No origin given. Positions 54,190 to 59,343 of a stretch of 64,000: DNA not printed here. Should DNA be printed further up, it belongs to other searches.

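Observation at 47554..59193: Two tandem ~1,620-aa secreted proteins fuse a beta-helix-like repeat stalk to a ceramidase-like domain; the downstream one is co-operonic with a PHP phosphoesterase and a CE4 deacetylase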

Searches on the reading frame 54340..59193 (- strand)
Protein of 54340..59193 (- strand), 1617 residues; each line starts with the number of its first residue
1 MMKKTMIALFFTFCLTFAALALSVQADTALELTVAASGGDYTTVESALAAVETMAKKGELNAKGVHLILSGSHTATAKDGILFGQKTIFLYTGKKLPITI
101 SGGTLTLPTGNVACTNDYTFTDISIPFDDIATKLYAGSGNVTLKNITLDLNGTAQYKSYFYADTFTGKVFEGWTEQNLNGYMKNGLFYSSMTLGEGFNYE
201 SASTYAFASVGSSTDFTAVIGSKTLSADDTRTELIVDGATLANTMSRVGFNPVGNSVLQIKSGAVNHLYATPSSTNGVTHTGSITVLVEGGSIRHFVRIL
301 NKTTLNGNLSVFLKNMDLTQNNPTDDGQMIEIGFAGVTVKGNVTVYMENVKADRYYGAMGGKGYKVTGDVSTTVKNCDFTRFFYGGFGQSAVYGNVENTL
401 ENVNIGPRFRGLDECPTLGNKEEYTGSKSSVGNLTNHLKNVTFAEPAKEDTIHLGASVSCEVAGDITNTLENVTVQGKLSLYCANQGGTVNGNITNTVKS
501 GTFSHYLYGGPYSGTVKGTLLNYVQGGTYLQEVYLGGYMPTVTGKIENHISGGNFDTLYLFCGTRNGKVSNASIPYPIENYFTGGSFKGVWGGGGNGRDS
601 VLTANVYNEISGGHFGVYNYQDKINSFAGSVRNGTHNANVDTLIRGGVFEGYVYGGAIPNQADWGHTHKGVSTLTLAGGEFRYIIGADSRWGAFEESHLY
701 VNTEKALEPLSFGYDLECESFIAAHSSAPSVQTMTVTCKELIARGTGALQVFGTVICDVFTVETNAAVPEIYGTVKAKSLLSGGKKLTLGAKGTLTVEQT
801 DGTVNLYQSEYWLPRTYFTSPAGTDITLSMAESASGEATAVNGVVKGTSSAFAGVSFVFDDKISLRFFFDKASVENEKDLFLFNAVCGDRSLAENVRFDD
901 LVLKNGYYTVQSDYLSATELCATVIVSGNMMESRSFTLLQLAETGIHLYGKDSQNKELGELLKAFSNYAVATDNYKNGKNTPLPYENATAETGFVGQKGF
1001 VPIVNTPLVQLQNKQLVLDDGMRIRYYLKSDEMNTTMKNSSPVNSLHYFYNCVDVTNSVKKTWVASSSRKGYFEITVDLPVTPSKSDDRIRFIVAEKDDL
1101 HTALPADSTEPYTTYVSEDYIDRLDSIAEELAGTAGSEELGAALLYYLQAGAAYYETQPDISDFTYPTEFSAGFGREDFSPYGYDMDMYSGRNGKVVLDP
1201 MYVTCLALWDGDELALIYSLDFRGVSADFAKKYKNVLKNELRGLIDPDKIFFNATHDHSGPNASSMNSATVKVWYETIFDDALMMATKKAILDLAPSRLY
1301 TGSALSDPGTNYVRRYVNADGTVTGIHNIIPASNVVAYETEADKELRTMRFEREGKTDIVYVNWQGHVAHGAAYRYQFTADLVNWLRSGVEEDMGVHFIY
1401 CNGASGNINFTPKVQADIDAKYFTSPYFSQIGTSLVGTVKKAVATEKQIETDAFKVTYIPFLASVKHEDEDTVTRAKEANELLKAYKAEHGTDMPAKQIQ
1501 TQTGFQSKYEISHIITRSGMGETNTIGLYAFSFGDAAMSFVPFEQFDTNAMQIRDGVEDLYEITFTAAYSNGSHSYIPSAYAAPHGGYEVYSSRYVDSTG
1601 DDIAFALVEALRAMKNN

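Call 7: search_protein_families(library=pfam, proteins=[window:54340-59193:-], max_evalue=0.1)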
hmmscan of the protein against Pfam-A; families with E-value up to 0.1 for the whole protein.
window:54340-59193:- (1617 aa): 0 families

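Call 8: search_protein_families(library=ncbifam, proteins=[window:54340-59193:-], max_evalue=0.1)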
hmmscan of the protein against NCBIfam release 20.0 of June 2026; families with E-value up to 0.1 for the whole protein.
window:54340-59193:- (1617 aa): 1 family
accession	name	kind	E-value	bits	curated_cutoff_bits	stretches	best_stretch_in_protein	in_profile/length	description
NF009520.0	PRK12881.1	subfamily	0.025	12.2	905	1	1404-1506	525-626/893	aconitate hydratase AcnA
